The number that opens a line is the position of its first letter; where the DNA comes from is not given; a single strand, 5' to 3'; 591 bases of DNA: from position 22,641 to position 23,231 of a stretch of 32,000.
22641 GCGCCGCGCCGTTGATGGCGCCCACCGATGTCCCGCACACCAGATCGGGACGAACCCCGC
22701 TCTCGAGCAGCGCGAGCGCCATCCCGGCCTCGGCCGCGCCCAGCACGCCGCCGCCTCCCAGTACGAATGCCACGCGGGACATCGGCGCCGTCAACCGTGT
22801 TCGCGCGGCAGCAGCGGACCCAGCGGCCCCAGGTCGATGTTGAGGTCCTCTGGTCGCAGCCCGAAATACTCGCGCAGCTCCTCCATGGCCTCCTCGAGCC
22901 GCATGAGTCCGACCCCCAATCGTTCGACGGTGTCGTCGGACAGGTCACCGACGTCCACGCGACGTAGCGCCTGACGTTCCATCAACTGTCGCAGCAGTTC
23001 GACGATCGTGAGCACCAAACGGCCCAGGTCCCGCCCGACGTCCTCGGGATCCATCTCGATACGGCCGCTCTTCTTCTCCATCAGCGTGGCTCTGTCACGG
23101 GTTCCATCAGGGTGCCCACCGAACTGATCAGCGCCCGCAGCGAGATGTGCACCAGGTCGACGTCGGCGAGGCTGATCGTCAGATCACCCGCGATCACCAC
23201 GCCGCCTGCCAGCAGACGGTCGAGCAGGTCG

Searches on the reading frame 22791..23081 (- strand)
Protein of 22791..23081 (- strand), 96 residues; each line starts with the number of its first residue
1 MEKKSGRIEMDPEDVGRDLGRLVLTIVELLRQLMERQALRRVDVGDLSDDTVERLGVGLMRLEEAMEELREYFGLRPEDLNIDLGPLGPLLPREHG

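Call 5: search_protein_families(library=pfam, proteins=[window:22791-23081:-], max_evalue=0.01)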
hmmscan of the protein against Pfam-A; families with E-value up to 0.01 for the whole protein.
window:22791-23081:- (96 aa): 1 family
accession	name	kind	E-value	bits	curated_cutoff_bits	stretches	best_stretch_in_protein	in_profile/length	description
PF05121.17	GvpK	-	9.8e-36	122.2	25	1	7-91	1-85/85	Gas vesicle protein K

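Call 8: find_encoding_contigs(protein=window:22791-23081:-, flank=10000, max_places=10)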
Protein window:22791-23081:- (96 aa): 24 contigs read that carry it; 7 places shown.
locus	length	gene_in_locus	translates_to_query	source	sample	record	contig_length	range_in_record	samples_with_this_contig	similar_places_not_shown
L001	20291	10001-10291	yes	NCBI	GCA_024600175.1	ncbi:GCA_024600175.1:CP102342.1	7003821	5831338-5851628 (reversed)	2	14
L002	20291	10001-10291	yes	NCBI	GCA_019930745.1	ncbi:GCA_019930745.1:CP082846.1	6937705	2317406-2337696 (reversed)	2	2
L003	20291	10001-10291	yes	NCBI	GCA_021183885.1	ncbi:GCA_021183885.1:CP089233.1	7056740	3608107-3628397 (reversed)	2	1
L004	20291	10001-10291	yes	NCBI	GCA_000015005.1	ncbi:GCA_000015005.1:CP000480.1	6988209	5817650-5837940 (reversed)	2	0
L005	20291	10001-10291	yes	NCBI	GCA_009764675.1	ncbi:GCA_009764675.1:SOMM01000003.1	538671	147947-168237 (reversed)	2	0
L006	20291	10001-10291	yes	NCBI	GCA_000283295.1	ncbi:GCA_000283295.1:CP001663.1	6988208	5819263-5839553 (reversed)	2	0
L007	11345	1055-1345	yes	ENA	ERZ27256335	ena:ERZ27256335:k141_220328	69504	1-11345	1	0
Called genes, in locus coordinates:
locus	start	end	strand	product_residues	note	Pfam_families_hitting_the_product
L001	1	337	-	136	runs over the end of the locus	PF07883:Cupin_2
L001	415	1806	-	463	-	PF00392:GntR, PF00155:Aminotran_1_2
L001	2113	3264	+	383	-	PF08237:PE-PPE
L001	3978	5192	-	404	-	PF00589:Phage_integrase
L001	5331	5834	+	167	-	PF09346:SMI1_KNR4, PF14568:SUKH_6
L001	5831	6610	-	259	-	PF00149:Metallophos (weak), PF12850:Metallophos_2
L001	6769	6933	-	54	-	-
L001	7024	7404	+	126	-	PF21814:DUF6883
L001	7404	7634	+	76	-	-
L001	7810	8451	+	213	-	-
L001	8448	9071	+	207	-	-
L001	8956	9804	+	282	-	PF06386:GvpL_GvpF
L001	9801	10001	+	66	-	PF00741:Gas_vesicle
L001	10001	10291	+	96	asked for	PF05121:GvpK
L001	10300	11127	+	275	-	PF01734:Patatin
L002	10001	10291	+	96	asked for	PF05121:GvpK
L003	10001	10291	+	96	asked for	PF05121:GvpK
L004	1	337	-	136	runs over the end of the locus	PF07883:Cupin_2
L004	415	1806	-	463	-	PF00392:GntR, PF00155:Aminotran_1_2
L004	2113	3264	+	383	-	PF08237:PE-PPE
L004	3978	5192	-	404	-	PF00589:Phage_integrase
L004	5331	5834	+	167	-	PF09346:SMI1_KNR4, PF14568:SUKH_6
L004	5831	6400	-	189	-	PF00149:Metallophos (weak), PF12850:Metallophos_2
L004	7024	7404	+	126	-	PF21814:DUF6883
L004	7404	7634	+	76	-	-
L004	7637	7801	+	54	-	-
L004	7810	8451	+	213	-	-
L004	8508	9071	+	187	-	-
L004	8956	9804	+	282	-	PF06386:GvpL_GvpF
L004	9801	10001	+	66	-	PF00741:Gas_vesicle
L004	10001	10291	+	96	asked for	PF05121:GvpK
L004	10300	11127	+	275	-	PF01734:Patatin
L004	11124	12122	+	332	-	PF01553:Acyltransferase (weak)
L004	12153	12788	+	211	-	PF02698:DUF218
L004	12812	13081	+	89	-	-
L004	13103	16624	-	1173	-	PF00501:AMP-binding, PF00550:PP-binding, PF01370:Epimerase, PF07993:NAD_binding_4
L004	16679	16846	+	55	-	-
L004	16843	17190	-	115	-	PF02148:zf-UBP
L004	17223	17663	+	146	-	PF10604:Polyketide_cyc2, PF03364:Polyketide_cyc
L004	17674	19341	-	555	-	PF02776:TPP_enzyme_N, PF00205:TPP_enzyme_M, PF02775:TPP_enzyme_C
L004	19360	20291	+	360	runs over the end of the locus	PF02515:CoA_transf_3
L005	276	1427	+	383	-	PF08237:PE-PPE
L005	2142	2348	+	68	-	-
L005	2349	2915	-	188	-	-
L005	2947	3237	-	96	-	-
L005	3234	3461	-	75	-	PF05532:CsbD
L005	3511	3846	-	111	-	-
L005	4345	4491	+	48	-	-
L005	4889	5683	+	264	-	-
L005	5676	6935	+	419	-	-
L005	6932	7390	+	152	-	PF00741:Gas_vesicle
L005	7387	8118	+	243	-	PF06386:GvpL_GvpF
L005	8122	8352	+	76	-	PF05120:GvpG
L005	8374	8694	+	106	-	PF05800:GvpO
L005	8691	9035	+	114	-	PF00741:Gas_vesicle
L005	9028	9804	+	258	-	PF06386:GvpL_GvpF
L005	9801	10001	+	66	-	PF00741:Gas_vesicle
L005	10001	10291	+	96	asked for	PF05121:GvpK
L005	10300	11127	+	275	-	PF01734:Patatin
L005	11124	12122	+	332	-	PF01553:Acyltransferase (weak)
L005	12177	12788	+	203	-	PF02698:DUF218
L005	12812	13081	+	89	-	-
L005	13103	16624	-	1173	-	PF00501:AMP-binding, PF00550:PP-binding, PF01370:Epimerase, PF07993:NAD_binding_4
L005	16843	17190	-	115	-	PF02148:zf-UBP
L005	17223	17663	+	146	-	PF10604:Polyketide_cyc2, PF03364:Polyketide_cyc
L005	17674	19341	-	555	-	PF02776:TPP_enzyme_N, PF00205:TPP_enzyme_M, PF02775:TPP_enzyme_C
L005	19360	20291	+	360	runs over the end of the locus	PF02515:CoA_transf_3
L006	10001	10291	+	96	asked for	PF05121:GvpK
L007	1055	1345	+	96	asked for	PF05121:GvpK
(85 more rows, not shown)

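Call 13: find_homologous_proteins(query=window:22791-23081:-, max_evalue=0.00001)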
Query window:22791-23081:- (96 aa): 7640 proteins with E <= 0.00001 among 7655 candidates; the best 120 are listed.
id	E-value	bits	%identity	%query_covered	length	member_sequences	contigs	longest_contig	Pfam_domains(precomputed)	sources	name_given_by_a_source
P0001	1.4e-48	181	94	100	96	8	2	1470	PF05121.18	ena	-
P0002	6.6e-48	179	94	84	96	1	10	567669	PF05121.18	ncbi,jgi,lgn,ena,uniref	ncbi:gas vesicle protein K [Mycobacterium sp. NPDC048908]|jgi:hypothetical protein|uniref:gas vesicl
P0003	1.4e-47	178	93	84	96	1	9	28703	PF05121.18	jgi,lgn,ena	jgi:hypothetical protein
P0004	2.2e-47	177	93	84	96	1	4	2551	PF05121.18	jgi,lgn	jgi:hypothetical protein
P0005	2.5e-47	177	93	84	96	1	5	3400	PF05121.18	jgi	jgi:hypothetical protein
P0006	4.2e-47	176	93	84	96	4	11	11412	PF05121.18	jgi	jgi:Gas vesicle protein K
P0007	4.4e-47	176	91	84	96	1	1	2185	PF05121.18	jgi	jgi:hypothetical protein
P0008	4.8e-47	176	91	84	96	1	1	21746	PF05121.18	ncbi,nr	ncbi:MAG: gas vesicle protein GvpK [Mycobacterium sp.]|nr:gas vesicle protein GvpK [Mycobacterium sp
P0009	5.1e-47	176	91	84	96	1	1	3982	PF05121.18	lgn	-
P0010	1.8e-46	174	91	100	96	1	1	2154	PF05121.18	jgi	jgi:hypothetical protein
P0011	2.1e-46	174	95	80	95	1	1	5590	PF05121.18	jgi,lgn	jgi:hypothetical protein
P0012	2.1e-46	174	95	80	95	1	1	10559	PF05121.18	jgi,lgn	jgi:hypothetical protein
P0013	3.9e-46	173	90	100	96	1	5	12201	PF05121.18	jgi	jgi:hypothetical protein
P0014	4.2e-46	173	91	99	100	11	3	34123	PF05121.18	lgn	-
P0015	1.4e-45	171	90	100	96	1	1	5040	PF05121.18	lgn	-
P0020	3.7e-44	167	89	100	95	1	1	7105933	PF05121.18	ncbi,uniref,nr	ncbi:gas vesicle protein K [Mycolicibacterium goodii]|uniref:Gas vesicle protein GvpK n=1 Tax=Mycoli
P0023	5.0e-44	167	88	98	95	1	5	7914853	PF05121.18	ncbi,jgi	ncbi:gas vesicle protein K [Mycobacterium sp. URHB0021]|jgi:hypothetical protein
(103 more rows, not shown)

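Call 15: find_related_loci(query=A1, collection=genome_contigs, flank=10000)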
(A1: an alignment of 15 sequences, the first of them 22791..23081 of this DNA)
Query A1 (96 aa) in genome_contigs; peptide patterns used: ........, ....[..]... (x = any residue, [..] = any of these).
600 stretches matched a pattern (row limit reached: there are more); 583 encode a relative of the query (tblastn E <= 1e-3); the best 80 are kept; 80 distinct loci.
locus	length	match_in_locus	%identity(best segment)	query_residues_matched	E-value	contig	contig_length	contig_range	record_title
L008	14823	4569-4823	88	7-91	6e-44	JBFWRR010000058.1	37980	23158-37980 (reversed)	MAG: Pseudonocardia sp. isolate CA_2019_TPBF_210 NODE_6216_length_37980_cov_23.826196_TPBF, whole genome shotgun sequenc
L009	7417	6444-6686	93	1-81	1e-42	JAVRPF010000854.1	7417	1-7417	MAG: Mycobacterium sp. isolate BP_276 scaffold_1141783, whole genome shotgun sequence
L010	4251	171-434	82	6-93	2e-40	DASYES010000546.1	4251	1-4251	MAG TPA_asm: Pseudonocardia sp. isolate SMAG_U4993 k141_1096484, whole genome shotgun sequence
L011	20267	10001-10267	78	7-95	9e-40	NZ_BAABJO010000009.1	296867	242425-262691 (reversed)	Pseudonocardia adelaidensis strain JCM 18302 sequence009, whole genome shotgun sequence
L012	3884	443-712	78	6-95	1e-39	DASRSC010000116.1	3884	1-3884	MAG TPA_asm: Pseudonocardia sp. isolate SMAG_U5261 k141_2328960, whole genome shotgun sequence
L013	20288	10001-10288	72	1-96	4e-39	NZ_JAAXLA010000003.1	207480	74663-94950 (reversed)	Pseudonocardia acidicola strain K10HN5 NODE_3_length_207480_cov_40.467088, whole genome shotgun sequence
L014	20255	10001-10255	78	7-91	3e-38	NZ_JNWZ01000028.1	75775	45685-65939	Kitasatospora phosalacinea strain NRRL B-16230 contig28.1, whole genome shotgun sequence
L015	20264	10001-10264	75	7-94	3e-38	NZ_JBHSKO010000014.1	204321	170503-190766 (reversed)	Pseudonocardia zijingensis strain CGMCC 4.1545 spades_K_17_127_14, whole genome shotgun sequence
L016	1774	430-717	74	1-96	3e-38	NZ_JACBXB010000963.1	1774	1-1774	Pseudonocardia pini strain CAP47R 965_length_1774_depth_0.55x, whole genome shotgun sequence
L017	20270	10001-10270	78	7-96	3e-37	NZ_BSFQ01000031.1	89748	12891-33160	Pseudonocardia halophobica strain VKM Ac-1069 spades_K_25_97_31, whole genome shotgun sequence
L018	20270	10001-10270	76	7-96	3e-37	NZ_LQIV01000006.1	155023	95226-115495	Mycobacterium sp. IS-1742 GCID_NTM_00015_NODE_14.ctg_1, whole genome shotgun sequence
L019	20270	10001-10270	76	7-96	7e-37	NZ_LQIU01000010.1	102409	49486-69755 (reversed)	Mycobacterium sp. IS-1496 GCID_NTM_00014_NODE_18.ctg_1, whole genome shotgun sequence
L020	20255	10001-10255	76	7-91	4e-36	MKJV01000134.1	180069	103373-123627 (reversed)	Pseudonocardia sp. CNS-004 NODE_7_length_180069_cov_88.6211_ID_9, whole genome shotgun sequence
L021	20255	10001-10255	79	7-91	4e-36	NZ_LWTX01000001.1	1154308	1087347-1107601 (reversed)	Prescottella equi strain DSM 20307 contig001, whole genome shotgun sequence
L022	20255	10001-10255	79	7-91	4e-36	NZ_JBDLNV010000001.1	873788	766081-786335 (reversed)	Rhodococcus parequi strain PAM 2766 NODE_1_length_873788_cov_177.889625, whole genome shotgun sequence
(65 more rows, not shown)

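Call 18: find_encoding_contigs(protein=P0020, flank=10000, max_places=3)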
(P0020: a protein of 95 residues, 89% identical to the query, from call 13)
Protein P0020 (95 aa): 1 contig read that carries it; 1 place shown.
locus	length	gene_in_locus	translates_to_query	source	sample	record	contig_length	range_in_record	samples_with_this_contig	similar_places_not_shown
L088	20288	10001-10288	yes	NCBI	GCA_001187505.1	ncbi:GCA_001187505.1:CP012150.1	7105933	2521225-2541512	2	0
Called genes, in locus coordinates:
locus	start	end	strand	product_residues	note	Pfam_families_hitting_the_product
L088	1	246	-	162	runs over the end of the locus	-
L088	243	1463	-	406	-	PF12671:Amidase_6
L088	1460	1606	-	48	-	-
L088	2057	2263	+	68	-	-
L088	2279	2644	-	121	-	-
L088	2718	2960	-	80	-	-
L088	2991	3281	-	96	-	-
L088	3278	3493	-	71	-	PF05532:CsbD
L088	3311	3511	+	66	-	-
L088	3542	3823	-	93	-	-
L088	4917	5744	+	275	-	-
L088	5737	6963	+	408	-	-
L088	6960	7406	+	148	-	PF00741:Gas_vesicle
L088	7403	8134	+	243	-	PF06386:GvpL_GvpF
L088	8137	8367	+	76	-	PF05120:GvpG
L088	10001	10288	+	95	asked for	PF05121:GvpK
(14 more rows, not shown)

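Call 19: find_encoding_contigs(protein=P0002, flank=10000, max_places=3)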
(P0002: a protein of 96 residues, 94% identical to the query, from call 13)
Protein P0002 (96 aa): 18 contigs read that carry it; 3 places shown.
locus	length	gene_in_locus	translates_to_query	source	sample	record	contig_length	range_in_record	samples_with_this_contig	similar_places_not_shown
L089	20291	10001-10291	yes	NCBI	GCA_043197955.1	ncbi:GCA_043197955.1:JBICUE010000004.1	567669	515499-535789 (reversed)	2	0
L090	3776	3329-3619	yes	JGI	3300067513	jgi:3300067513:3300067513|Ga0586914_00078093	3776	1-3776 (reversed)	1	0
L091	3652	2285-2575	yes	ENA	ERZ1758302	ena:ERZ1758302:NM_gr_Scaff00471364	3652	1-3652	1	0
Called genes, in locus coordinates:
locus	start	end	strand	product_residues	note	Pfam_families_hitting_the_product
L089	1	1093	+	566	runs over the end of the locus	PF14450:FtsA (faint), PF18427:DDR_swiveling, PF08841:DDR, PF01968:Hydantoinase_A (faint)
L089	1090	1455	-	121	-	-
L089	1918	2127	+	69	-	-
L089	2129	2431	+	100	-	-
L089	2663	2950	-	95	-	-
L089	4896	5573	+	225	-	-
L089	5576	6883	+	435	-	PF03364:Polyketide_cyc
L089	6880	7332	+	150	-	PF00741:Gas_vesicle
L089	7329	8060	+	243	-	PF06386:GvpL_GvpF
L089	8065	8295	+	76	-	PF05120:GvpG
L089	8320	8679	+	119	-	PF05800:GvpO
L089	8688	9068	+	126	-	PF00741:Gas_vesicle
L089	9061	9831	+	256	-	PF06386:GvpL_GvpF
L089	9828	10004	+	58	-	PF00741:Gas_vesicle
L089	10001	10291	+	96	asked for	PF05121:GvpK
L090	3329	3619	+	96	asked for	PF05121:GvpK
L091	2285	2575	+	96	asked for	PF05121:GvpK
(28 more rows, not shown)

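Call 20: find_encoding_contigs(protein=P0023, flank=10000, max_places=2)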
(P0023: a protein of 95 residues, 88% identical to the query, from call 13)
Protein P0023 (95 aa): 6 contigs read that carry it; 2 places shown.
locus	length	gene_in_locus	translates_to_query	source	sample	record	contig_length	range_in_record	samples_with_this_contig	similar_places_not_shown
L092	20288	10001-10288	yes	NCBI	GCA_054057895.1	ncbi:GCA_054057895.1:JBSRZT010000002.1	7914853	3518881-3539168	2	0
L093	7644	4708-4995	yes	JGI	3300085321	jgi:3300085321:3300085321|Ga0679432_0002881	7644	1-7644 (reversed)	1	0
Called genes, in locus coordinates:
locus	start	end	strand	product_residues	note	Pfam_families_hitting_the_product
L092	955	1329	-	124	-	-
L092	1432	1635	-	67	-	-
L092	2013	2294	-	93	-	PF05532:CsbD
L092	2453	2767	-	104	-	-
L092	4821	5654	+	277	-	-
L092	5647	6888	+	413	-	PF03364:Polyketide_cyc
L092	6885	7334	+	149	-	PF00741:Gas_vesicle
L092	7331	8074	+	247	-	PF06386:GvpL_GvpF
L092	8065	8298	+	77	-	PF05120:GvpG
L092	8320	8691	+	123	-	PF05800:GvpO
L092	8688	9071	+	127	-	PF00741:Gas_vesicle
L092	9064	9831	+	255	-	PF06386:GvpL_GvpF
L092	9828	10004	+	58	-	PF00741:Gas_vesicle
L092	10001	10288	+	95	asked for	PF05121:GvpK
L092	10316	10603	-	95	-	-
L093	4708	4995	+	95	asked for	PF05121:GvpK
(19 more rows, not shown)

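Call 54: search_solved_structures(query=L005:9028-9801:+, max_evalue=0.01, show_alignments=1)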
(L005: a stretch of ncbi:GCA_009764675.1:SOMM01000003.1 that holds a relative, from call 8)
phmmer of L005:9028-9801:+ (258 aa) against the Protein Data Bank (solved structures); distinct sequences matched with E-value up to 0.01: 1.
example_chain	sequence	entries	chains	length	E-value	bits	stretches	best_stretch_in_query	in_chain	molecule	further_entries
4qsg_A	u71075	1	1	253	0.0036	20.7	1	71-255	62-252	Gas vesicle protein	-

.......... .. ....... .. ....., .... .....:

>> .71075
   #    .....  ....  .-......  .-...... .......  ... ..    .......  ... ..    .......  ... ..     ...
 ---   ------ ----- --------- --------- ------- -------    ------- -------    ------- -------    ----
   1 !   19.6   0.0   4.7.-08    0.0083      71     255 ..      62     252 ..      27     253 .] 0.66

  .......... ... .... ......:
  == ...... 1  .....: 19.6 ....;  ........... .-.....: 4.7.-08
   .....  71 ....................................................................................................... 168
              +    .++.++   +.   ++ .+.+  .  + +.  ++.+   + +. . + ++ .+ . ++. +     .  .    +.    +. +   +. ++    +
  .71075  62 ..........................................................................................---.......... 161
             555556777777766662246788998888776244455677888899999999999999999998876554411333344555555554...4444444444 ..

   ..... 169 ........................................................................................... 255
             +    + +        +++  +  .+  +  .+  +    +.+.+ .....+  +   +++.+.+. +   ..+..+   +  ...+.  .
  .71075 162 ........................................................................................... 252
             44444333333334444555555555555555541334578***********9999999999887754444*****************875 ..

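Call 55: search_protein_families(library=pfam, proteins=[L005:9028-9801:+, L004:8508-9068:+, L004:7024-7401:+, L004:7810-8448:+, L005:4889-5680:+, L005:5676-6932:+], max_evalue=0.01)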
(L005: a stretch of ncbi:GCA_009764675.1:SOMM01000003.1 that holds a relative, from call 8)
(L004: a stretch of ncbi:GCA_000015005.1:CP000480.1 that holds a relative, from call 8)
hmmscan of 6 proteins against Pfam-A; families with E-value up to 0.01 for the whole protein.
L005:9028-9801:+ (258 aa): 1 family
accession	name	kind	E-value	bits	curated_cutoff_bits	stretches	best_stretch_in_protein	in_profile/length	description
PF06386.16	GvpL_GvpF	-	7.3e-58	196.9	23.6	1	6-253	2-244/245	Gas vesicle synthesis protein GvpL/GvpF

L004:8508-9068:+ (187 aa): 1 family
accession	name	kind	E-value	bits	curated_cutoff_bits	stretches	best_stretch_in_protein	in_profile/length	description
PF19794.4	DUF6278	-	0.0091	16.1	26.4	0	70-126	44-100/145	Family of unknown function (DUF6278)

L004:7024-7401:+ (126 aa): 1 family
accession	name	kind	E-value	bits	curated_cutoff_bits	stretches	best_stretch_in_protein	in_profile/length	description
PF21814.2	DUF6883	-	3.4e-09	37.4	27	1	12-121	2-107/110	Domain of unknown function (DUF6883)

L004:7810-8448:+ (213 aa): 0 families

L005:4889-5680:+ (264 aa): 0 families

L005:5676-6932:+ (419 aa): 1 family
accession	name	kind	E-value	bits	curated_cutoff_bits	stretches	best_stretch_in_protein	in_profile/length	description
PF03364.25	Polyketide_cyc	-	2e-16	60.8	23.4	1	133-253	1-123/126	Polyketide cyclase / dehydrase and lipid transport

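Call 59: search_protein_families(library=ncbifam, proteins=[window:22794-23081:-], max_evalue=0.001)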
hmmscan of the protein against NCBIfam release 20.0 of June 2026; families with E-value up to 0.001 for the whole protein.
window:22794-23081:- (96 aa): 0 families
